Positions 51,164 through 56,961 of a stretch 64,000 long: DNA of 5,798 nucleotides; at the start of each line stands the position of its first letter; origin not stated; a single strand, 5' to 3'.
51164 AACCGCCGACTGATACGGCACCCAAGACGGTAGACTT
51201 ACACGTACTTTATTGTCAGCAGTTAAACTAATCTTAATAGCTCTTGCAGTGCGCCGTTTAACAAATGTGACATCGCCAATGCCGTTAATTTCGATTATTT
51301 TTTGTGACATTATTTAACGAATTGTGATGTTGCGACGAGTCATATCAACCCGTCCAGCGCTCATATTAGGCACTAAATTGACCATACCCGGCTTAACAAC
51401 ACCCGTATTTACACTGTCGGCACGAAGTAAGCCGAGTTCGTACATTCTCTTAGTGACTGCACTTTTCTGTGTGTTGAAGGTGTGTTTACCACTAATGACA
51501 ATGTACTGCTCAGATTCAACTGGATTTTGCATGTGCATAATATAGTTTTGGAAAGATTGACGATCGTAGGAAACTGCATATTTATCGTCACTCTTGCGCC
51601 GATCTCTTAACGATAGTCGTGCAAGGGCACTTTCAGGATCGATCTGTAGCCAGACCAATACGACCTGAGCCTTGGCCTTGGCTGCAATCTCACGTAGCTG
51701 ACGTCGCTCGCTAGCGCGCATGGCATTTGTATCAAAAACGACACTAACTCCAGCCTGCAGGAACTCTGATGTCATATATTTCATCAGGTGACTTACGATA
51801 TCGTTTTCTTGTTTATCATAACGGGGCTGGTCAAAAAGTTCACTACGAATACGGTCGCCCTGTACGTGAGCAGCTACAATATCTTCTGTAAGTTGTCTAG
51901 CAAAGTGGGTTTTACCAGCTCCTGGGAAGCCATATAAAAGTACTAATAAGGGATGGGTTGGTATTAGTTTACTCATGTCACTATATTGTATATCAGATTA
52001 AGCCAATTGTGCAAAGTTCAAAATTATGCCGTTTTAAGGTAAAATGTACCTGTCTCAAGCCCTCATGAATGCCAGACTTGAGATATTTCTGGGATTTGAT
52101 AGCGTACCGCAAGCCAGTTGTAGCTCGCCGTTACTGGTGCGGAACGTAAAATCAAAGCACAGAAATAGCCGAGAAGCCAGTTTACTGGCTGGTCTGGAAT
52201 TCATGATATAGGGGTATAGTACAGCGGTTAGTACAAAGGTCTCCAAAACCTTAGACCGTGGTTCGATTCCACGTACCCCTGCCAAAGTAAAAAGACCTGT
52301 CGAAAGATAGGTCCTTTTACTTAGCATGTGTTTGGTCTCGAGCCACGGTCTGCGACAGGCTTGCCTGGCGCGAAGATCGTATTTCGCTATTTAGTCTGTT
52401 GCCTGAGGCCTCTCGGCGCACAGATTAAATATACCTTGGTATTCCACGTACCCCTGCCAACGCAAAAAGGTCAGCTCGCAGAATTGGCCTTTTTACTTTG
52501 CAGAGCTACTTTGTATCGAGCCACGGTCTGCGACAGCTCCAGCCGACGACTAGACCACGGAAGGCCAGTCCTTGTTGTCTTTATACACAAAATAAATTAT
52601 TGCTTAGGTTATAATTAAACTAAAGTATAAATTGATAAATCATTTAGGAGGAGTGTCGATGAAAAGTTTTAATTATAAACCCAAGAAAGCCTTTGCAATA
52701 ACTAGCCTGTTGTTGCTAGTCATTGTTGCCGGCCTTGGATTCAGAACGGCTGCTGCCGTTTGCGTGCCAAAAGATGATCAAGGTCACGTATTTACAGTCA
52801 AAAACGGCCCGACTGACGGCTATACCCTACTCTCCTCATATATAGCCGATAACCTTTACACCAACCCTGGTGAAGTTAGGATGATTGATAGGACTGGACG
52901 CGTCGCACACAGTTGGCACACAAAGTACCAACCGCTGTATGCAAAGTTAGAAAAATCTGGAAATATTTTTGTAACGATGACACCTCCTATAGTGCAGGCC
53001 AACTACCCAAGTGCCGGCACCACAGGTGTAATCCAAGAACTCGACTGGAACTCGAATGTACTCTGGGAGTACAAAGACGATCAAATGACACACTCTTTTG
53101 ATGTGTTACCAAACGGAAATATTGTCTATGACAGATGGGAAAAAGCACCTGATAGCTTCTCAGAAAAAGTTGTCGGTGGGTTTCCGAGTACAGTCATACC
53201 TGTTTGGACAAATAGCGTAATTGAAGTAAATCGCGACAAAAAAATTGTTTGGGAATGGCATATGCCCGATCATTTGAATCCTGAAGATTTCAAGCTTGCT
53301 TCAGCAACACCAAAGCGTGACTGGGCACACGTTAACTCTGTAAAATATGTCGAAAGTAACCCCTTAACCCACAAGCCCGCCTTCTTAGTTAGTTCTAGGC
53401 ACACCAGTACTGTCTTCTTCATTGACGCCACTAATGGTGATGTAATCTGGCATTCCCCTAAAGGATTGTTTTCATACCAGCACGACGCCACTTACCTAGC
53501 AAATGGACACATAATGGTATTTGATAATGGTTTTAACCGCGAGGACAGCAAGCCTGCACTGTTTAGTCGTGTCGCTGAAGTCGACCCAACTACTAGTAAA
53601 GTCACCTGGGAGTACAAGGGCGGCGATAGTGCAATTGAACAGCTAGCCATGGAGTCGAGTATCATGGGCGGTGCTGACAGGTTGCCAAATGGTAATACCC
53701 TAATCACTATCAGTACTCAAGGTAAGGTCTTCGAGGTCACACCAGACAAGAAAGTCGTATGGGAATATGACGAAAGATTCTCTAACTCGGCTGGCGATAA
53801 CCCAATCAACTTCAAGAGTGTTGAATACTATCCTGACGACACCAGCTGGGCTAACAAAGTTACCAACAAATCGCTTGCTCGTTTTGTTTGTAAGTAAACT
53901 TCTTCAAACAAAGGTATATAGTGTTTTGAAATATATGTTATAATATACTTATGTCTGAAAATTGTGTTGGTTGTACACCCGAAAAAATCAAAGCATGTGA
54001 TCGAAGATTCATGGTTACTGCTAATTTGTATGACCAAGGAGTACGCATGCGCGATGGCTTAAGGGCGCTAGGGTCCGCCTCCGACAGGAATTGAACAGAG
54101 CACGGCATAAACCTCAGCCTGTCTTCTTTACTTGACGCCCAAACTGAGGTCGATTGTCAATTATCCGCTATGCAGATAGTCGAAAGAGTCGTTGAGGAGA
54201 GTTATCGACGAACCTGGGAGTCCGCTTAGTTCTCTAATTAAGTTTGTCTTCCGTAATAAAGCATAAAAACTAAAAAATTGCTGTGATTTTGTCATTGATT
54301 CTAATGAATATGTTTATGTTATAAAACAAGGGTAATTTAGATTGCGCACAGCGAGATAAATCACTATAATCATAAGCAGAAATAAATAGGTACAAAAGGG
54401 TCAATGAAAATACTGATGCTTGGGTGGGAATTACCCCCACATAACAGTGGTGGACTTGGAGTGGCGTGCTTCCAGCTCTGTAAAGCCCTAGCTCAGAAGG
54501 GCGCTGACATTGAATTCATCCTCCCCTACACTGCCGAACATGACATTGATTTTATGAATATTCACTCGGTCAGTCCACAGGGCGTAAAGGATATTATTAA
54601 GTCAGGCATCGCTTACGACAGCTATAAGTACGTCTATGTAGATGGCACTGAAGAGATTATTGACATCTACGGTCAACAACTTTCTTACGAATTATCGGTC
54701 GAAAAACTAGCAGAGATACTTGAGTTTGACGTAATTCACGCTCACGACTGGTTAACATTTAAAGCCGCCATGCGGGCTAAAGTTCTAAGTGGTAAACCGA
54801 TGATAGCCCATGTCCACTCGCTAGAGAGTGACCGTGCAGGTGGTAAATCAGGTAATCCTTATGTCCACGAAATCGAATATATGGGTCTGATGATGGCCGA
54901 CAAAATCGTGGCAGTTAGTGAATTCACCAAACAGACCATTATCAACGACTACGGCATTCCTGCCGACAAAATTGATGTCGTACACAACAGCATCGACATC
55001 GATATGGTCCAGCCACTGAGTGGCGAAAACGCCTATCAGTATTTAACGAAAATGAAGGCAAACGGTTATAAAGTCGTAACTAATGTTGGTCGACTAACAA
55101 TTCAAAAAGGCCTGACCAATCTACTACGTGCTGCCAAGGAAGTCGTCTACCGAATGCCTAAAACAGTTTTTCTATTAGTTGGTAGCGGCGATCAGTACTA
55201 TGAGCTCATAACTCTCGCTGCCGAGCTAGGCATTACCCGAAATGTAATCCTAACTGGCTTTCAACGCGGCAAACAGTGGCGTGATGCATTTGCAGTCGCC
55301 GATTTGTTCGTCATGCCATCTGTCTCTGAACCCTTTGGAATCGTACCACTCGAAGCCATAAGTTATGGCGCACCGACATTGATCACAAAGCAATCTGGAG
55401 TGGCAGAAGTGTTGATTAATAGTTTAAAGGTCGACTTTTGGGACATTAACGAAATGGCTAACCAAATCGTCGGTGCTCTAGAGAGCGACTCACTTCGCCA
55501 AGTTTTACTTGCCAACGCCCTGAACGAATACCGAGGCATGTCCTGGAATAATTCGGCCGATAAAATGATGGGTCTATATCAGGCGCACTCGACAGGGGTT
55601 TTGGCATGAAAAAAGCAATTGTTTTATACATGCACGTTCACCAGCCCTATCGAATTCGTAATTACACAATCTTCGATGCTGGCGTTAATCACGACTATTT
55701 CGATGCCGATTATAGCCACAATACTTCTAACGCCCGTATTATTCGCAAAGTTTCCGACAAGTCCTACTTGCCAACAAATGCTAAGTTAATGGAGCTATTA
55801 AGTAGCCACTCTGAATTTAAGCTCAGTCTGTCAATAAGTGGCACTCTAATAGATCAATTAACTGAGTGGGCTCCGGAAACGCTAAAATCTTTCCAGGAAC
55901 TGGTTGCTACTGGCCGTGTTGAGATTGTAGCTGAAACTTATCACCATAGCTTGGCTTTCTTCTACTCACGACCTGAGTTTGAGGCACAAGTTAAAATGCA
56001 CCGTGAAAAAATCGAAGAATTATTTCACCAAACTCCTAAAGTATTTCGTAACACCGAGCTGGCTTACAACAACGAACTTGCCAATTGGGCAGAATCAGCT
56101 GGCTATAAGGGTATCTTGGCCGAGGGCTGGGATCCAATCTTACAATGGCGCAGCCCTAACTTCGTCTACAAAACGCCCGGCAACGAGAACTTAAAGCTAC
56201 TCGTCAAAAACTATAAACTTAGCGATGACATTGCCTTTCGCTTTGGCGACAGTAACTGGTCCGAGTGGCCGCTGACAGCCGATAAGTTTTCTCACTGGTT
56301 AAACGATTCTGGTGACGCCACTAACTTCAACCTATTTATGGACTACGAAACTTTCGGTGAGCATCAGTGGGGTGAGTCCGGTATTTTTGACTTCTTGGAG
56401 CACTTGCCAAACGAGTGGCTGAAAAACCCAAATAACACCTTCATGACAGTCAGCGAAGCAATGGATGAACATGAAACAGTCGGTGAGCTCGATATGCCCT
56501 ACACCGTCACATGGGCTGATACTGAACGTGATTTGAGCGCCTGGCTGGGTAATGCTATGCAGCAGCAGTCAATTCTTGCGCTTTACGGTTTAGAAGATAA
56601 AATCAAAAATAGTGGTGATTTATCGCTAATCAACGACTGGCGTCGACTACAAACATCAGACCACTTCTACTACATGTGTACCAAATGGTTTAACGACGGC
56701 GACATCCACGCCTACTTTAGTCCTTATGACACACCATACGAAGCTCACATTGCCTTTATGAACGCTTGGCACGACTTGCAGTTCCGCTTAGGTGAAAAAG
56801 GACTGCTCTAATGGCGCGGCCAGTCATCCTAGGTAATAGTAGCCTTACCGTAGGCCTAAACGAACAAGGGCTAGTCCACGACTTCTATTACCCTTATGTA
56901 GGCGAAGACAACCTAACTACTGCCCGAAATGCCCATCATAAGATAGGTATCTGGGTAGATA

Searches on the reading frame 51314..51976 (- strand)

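Call 80: search_protein_families(library=pfam, proteins=[window:51314-51976:-], max_evalue=0.00001)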
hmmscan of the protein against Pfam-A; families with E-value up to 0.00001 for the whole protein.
window:51314-51976:- (220 aa): 6 families
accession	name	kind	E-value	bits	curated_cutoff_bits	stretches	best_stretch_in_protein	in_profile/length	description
PF13671.12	AAA_33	-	4.4e-20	72.9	27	1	11-133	1-127/143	AAA domain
PF08433.16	KTI12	-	1.3e-09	38.5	22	1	11-154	3-142/271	Chromatin associated protein KTI12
PF06414.18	Zeta_toxin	-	2.5e-08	34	22.3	1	7-129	14-148/199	Zeta toxin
PF13207.12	AAA_17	-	9.9e-08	32.8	27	1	15-132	1-130/136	AAA domain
PF13238.12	AAA_18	-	8.9e-07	29.9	29.4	1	12-132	1-119/128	AAA domain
PF01583.26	APS_kinase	-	3.6e-06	27.5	21.1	1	10-118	3-115/152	Adenylylsulphate kinase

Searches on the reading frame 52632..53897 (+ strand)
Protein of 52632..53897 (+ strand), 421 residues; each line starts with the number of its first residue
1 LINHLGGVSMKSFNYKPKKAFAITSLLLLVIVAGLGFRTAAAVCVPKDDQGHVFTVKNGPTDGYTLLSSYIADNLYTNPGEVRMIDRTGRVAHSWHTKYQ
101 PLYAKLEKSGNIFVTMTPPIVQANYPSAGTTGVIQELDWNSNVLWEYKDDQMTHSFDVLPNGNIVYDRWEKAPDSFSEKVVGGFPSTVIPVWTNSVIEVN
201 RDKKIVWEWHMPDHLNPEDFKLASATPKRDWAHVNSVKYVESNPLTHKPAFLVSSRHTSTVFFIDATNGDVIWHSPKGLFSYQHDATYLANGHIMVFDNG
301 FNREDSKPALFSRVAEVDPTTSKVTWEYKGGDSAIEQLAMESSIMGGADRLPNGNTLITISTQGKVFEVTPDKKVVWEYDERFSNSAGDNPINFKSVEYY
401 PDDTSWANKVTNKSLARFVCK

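Call 79: search_protein_families(library=pfam, proteins=[window:52632-53897:+], max_evalue=0.00001)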
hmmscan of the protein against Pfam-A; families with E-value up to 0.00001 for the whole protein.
window:52632-53897:+ (421 aa): 2 families
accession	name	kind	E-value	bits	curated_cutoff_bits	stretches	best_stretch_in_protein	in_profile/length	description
PF14269.12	Arylsulfotran_2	-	3e-24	86.4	27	1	132-381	25-300/301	Arylsulfotransferase (ASST)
PF05935.17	Arylsulfotrans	-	3.3e-21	76.2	24.2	1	81-273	29-211/374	Arylsulfotransferase (ASST)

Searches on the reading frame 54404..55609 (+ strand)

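Call 80: search_protein_families(library=pfam, proteins=[window:54404-55609:+], max_evalue=0.00001)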
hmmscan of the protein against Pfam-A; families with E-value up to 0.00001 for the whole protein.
window:54404-55609:+ (401 aa): 6 families
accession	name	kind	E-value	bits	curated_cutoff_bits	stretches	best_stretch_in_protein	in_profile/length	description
PF00534.26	Glycos_transf_1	-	6.1e-29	101.2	26.4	1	219-372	12-169/172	Glycosyl transferases group 1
PF13439.12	Glyco_transf_4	-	1.1e-23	84.5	28.5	1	16-200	2-169/170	Glycosyltransferase Family 4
PF13692.12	Glyco_trans_1_4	-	1.2e-23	84.4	27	1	223-360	2-141/142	Glycosyl transferases group 1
PF08323.17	Glyco_transf_5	-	1.3e-16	61.5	22.7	1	2-183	1-228/239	Starch synthase catalytic domain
PF13579.12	Glyco_trans_4_4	-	1e-14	55.6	29.7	1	16-195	1-157/158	Glycosyl transferase 4-like domain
PF20706.3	GT4-conflict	-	1e-14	54.8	26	1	225-352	200-330/385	Family 4 Glycosyltransferase in conflict systems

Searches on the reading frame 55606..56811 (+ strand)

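Call 80: search_protein_families(library=pfam, proteins=[window:55606-56811:+], max_evalue=0.00001)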
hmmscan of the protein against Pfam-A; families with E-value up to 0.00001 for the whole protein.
window:55606-56811:+ (401 aa): 2 families
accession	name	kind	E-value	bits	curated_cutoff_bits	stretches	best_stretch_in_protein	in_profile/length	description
PF03065.20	Glyco_hydro_57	-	3e-74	250.4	21.2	1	6-298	1-291/291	Glycosyl hydrolase family 57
PF01522.26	Polysacc_deac_1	-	2e-09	37.9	23.1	1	86-169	41-123/124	Polysaccharide deacetylase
